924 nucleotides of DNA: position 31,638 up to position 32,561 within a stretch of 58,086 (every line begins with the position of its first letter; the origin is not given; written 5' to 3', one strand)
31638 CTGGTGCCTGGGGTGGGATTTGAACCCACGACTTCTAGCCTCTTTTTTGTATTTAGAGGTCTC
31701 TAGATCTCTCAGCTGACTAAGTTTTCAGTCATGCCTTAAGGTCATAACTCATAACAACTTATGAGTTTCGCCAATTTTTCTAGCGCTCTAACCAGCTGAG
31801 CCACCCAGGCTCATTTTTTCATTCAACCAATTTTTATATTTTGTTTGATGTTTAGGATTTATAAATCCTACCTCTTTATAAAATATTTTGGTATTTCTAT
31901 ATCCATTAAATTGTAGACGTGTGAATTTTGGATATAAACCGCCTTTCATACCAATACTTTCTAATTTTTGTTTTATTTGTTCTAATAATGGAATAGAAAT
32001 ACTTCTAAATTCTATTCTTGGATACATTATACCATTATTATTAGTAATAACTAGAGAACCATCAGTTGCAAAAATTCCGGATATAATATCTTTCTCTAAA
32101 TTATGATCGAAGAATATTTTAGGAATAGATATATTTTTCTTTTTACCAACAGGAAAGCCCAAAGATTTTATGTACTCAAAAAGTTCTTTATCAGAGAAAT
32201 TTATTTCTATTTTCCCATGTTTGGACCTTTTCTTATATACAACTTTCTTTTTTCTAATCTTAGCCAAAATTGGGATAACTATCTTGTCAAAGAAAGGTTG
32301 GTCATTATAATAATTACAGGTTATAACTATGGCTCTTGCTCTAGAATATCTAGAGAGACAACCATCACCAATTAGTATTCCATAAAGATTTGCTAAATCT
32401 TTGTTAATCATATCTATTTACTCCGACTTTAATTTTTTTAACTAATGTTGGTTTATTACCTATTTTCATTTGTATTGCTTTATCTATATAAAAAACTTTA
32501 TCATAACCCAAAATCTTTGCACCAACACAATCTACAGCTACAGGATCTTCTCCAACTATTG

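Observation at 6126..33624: A paralogous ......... gene family is joined to tRNA genes, and the tRNAs with unusual introns are exactly the ones that have one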

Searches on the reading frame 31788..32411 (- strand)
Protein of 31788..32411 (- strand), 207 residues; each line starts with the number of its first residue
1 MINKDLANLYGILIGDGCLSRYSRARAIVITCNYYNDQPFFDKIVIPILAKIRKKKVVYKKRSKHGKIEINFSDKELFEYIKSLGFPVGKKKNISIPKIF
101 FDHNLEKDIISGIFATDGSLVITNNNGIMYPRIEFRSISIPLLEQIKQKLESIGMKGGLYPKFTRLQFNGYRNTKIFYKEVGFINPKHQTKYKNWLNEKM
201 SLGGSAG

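Call 5: search_protein_families(library=pfam, proteins=[window:31788-32411:-], max_evalue=0.1)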
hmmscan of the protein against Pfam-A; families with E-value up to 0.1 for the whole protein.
window:31788-32411:- (207 aa): 2 families
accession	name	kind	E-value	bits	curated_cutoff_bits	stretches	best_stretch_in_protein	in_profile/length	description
PF14528.11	LAGLIDADG_3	-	4.3e-08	33.8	22.5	1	109-180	6-80/82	LAGLIDADG-like domain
PF03161.18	LAGLIDADG_2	-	0.026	14.9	25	0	9-120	4-114/168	LAGLIDADG DNA endonuclease family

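Call 19: find_homologous_proteins(query=window:31791-32411:-, max_evalue=0.001)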
Query window:31791-32411:- (207 aa): 254 proteins with E <= 0.001 among 386 candidates; the best 120 are listed.
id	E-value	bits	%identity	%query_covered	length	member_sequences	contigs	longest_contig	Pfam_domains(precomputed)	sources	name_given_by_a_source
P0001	3.2e-133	459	100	100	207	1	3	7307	PF14528.12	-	-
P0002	1.2e-79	284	65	97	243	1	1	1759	PF14528.12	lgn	-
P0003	7.7e-75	269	60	99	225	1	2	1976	PF14528.12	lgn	-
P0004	3.6e-68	247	53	100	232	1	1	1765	PF14528.12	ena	-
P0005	6.1e-66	240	54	93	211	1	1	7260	PF14528.12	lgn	-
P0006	6.3e-65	236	59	94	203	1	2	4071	PF14528.12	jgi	jgi:hypothetical protein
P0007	1.3e-62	229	52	97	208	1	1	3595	PF14528.12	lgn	-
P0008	2.1e-58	215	55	94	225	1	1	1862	PF03161.19,PF14528.12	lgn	-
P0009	2.5e-58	215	53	94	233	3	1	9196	PF14528.12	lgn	-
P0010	4.4e-58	214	53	93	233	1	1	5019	PF14528.12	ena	-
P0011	2.3e-57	212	52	99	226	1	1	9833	PF14528.12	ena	-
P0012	1.1e-56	210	50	97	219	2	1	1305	PF14528.12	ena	-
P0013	1.7e-56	209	51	94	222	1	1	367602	PF03161.19,PF14528.12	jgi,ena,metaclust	metaclust:\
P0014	1.2e-55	206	50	96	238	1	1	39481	PF14528.12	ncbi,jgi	-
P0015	2.3e-55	205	55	93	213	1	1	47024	PF14528.12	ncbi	ncbi:MAG: LAGLIDADG family homing endonuclease [Nanoarchaeota archaeon]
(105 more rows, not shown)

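Call 21: find_related_loci(query=A2, collection=genome_contigs, flank=3000)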
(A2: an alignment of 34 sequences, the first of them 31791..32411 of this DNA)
Query A2 (207 aa) in genome_contigs; peptide patterns used: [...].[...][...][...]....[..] (x = any residue, [..] = any of these).
209 stretches matched a pattern; 143 encode a relative of the query (tblastn E <= 1e-3); the best 80 are kept; 80 distinct loci.
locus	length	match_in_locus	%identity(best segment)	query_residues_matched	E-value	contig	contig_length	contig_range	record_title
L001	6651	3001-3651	53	2-197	3e-62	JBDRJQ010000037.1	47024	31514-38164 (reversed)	MAG: Nanoarchaeota archaeon isolate MEGAHIT-group-1.660 k141_3399226, whole genome shotgun sequence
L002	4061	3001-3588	53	2-192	7e-61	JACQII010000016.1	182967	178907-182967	MAG: Candidatus Aenigmatarchaeota archaeon isolate NC_groundwater_1121_Ag_S-0.1um_63_48 S_p1_S3_coassembly_k141_2249097,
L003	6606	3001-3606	53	1-195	1e-60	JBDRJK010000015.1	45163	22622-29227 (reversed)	MAG: Candidatus Aenigmatarchaeota archaeon isolate MEGAHIT-group-1.649 k141_2261610, whole genome shotgun sequence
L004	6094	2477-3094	53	2-199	8e-60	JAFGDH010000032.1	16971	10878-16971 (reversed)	MAG: Candidatus Aenigmatarchaeota archaeon isolate Zod_Metabat.1163 k87_10022687, whole genome shotgun sequence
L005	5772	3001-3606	51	1-195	5e-59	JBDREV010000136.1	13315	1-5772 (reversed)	MAG: Candidatus Woesearchaeota archaeon isolate MEGAHIT-group-1.331 k141_11399890, whole genome shotgun sequence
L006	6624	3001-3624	50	5-204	2e-58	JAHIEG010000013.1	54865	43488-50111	MAG: Nanoarchaeota archaeon isolate KR11_0.1_MetaG.mb.112 KR11_0.1_MetaG.mb.112_k141_718788, whole genome shotgun sequen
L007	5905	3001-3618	48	3-195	6e-56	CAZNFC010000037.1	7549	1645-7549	MAG TPA_asm: uncultured Methanosarcinales archaeon isolate SRP193066_co2_421 genome assembly, contig: NODE_5023_length_7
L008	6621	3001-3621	48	2-197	2e-55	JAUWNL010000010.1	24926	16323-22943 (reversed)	MAG: archaeon isolate CSMAG_2423 CSMAG_2423_k141_350140_length_24926_cov_16.8598, whole genome shotgun sequence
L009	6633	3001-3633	47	2-196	7e-55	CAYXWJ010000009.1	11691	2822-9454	MAG TPA_asm: Candidatus Woesearchaeota archaeon isolate binchicken_co151_73 genome assembly, contig: NODE_8311_length_11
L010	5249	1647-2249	50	1-195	6e-54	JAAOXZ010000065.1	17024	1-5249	Candidatus Woesearchaeota archaeon isolate DPANNHV_H2.bin.83 k83_1909339, whole genome shotgun sequence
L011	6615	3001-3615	51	2-197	1e-53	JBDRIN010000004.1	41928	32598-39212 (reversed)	MAG: archaeon isolate MEGAHIT-group-1.588 k141_3538856, whole genome shotgun sequence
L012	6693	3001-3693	45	3-206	2e-53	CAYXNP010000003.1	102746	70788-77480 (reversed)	MAG TPA_asm: Candidatus Woesearchaeota archaeon isolate SRP050083_co1_23 genome assembly, contig: NODE_26_length_102746_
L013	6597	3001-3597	51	9-198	2e-53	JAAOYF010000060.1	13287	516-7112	Candidatus Woesearchaeota archaeon isolate DPANNHV_H2.bin.75 k83_2753487, whole genome shotgun sequence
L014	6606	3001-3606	52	2-195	5e-57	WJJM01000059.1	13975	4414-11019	MAG: Candidatus Woesearchaeota archaeon isolate Bin_028 k141_3860561, whole genome shotgun sequence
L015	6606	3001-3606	50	2-196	1e-52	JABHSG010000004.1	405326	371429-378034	MAG: archaeon isolate SI039_bin32 k141_664715, whole genome shotgun sequence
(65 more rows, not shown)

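Call 70: search_protein_families(library=ncbifam, proteins=[window:31791-32411:-], max_evalue=0.01)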
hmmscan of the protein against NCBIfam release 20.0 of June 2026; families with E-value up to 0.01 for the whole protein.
window:31791-32411:- (207 aa): 1 family
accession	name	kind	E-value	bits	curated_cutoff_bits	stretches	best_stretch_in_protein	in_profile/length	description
NF003157.0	PRK04132.1-2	equivalog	0.0004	18.4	1103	1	3-120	169-280/864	replication factor C small subunit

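Call 84: find_related_loci(query=A2, collection=viral_contigs, flank=3000)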
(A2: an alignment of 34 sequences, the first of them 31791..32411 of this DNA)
Query A2 (207 aa) in viral_contigs; peptide patterns used: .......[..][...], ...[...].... (x = any residue, [..] = any of these).
23 stretches matched a pattern, but none encodes a relative of the query by tblastn (E <= 1e-3).

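Call 87: search_solved_structures(query=A2, max_evalue=0.01, show_alignments=1)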
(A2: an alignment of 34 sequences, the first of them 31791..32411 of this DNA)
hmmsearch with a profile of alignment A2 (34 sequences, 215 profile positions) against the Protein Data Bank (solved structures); distinct sequences matched with E-value up to 0.01: 14.
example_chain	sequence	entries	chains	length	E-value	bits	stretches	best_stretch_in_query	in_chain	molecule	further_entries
2dch_X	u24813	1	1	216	2.1e-07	33.9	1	9-161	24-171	putative homing endonuclease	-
7qsu_A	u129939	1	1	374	5e-05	26.1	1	5-189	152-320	V-ATPase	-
7qss_A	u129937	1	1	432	6.9e-05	25.6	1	5-189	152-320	V-type ATP synthase alpha chain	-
1dq3_A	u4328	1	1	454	8e-05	25.4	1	12-210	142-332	ENDONUCLEASE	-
5ak9_A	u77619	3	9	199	0.00022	24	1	10-87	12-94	HOMING ENDONUCLEASE I-DMOI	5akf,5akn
1b24_A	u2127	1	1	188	0.00034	23.4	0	10-87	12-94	Homing endonuclease I-DmoI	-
5a0w_A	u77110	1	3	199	0.00038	23.2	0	10-87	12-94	HOMING ENDONUCLEASE I-DMOI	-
2vs8_A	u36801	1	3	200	0.00043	23.1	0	10-87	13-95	HOMING ENDONUCLEASE I-DMOI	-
4un7_G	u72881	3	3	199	0.00043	23.1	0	10-87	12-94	HOMING ENDONUCLEASE I-DMOI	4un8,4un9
2vs7_A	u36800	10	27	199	0.00043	23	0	10-87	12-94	HOMING ENDONUCLEASE I-DMOI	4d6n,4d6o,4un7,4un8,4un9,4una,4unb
5o6g_A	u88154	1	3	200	0.00059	22.6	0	10-88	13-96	Homing endonuclease I-DmoI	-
5o6i_A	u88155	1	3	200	0.0009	22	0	10-87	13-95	Homing endonuclease I-DmoI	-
1mow_A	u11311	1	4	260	0.006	19.3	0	10-87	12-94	chimera of homing endonuclease I-DmoI and DNA endonuclease I-CreI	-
5akm_A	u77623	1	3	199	0.0084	18.8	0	10-87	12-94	HOMING ENDONUCLEASE I-DMOI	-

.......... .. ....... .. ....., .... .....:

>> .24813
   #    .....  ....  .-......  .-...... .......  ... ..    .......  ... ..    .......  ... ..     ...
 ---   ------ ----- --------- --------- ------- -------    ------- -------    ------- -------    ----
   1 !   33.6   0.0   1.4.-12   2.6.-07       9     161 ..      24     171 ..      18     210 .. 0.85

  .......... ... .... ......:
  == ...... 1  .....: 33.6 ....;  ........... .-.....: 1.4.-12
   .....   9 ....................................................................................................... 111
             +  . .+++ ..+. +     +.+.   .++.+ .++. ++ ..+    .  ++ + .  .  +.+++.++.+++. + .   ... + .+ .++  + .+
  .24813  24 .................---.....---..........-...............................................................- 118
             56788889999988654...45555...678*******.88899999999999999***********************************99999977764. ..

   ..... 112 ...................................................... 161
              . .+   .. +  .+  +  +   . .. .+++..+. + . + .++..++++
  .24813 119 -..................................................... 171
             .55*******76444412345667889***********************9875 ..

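Call 93: predict_structure(alignment_id=A2)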
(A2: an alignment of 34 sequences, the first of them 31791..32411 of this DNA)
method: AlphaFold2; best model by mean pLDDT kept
length: 207 residues; sequences in the alignment: 34
mean_pLDDT: 95.5   pTM: 0.91
mean pLDDT of the five models: 95.5, 95.2, 94.3, 93.3, 92.3
residues with pLDDT >= 90: 191; 70-90: 10; 50-70: 3; < 50: 3
segments of 3 or more residues with pLDDT < 50: 205-207
pLDDT, mean of each block of 10 residues (from residue 1): 97 98 96 97 98 97 97 98 97 95 98 98 92 97 98 98 97 98 98 92 57
secondary structure, 60 per line:
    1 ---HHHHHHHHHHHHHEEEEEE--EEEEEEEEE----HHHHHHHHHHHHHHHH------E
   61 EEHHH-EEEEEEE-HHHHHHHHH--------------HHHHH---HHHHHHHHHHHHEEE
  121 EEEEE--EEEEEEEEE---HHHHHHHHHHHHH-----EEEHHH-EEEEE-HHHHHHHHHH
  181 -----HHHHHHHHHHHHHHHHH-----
elements in order: H4-16 E17-22 E25-33 H38-53 E60-62 E67-73 H75-83 H98-102 H106-117 E118-125 E128-136 H140-152 E158-160 E165-169 H171-180 H186-202

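Call 97: fold_search(model_id=the predicted structure, library=pdb)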
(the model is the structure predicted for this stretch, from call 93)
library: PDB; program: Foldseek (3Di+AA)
matches with E <= 10: 778; with E <= 0.001: 110
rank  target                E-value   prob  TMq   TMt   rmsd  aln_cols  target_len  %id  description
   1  2dch                  1.2e-09  1.00  0.71  0.72   3.3       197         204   23  Crystal structure of archaeal intron-encoded homing endonuclease I-Tsp061I (released 2006-07-06)
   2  2ab5_B                6.9e-08  1.00  0.61  0.51   6.1       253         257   14  bI3 LAGLIDADG Maturase (released 2005-08-30)
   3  3eh8_A                1.2e-07  1.00  0.65  0.55   5.4       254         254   14  Crystal structure of Y2 I-AniI variant (F13Y/S111Y)/DNA complex with calcium (released 2009-01-13)
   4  2ab5_A                1.2e-07  1.00  0.61  0.51   6.0       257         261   14  bI3 LAGLIDADG Maturase (released 2005-08-30)
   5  3uvf_A                1.7e-07  1.00  0.67  0.56   4.8       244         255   16  Expanding LAGALIDADG endonuclease scaffold diversity by rapidly surveying evolutionary sequence space (released 2012-02-29)
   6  5o6i_A                2.9e-07  1.00  0.55  0.59   4.6       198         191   17  Structures and dynamics of mesophilic variants from the homing endonuclease I-DmoI (released 2017-12-06)
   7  4lq0_A                4.4e-07  1.00  0.61  0.45   6.0       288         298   11  Crystal structure of the I-LtrWI LAGLIDADG homing endonuclease bound to target DNA. (released 2014-07-16)
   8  6bcn_A                4.7e-07  1.00  0.55  0.41   9.4       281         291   13  I-LtrI E184D bound to cognate substrate (pre-cleavage complex) (released 2018-10-24)
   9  5a0w_D                5.9e-07  1.00  0.56  0.60   4.4       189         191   18  THE CRYSTAL STRUCTURE OF I-DMOI E117A IN COMPLEX WITH ITS TARGET DNA AND IN THE PRESENCE OF 2MM MN (released 2016-05-11)
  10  5a0w_A                6.3e-07  1.00  0.59  0.66   4.6       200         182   18  THE CRYSTAL STRUCTURE OF I-DMOI E117A IN COMPLEX WITH ITS TARGET DNA AND IN THE PRESENCE OF 2MM MN (released 2016-05-11)
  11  1mow_G                6.7e-07  1.00  0.62  0.56   3.8       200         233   17  E-DreI (released 2002-11-29)
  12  5akf_E                6.7e-07  1.00  0.55  0.63   4.6       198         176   17  THE CRYSTAL STRUCTURE OF I-DMOI Q42AK120M IN COMPLEX WITH ITS TARGET DNA NICKED IN THE CODING STRAND A AND IN THE PRES (released 2015-06-17)
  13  5ak9_J                8.0e-07  1.00  0.58  0.65   4.4       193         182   18  THE CRYSTAL STRUCTURE OF I-DMOI Q42AK120M IN COMPLEX WITH ITS TARGET DNA IN THE PRESENCE OF 2MM MN (released 2015-06-17)
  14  5ak9_A                8.4e-07  1.00  0.56  0.63   4.8       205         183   18  THE CRYSTAL STRUCTURE OF I-DMOI Q42AK120M IN COMPLEX WITH ITS TARGET DNA IN THE PRESENCE OF 2MM MN (released 2015-06-17)
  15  5o6i_F                9.0e-07  1.00  0.59  0.67   4.3       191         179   17  Structures and dynamics of mesophilic variants from the homing endonuclease I-DmoI (released 2017-12-06)
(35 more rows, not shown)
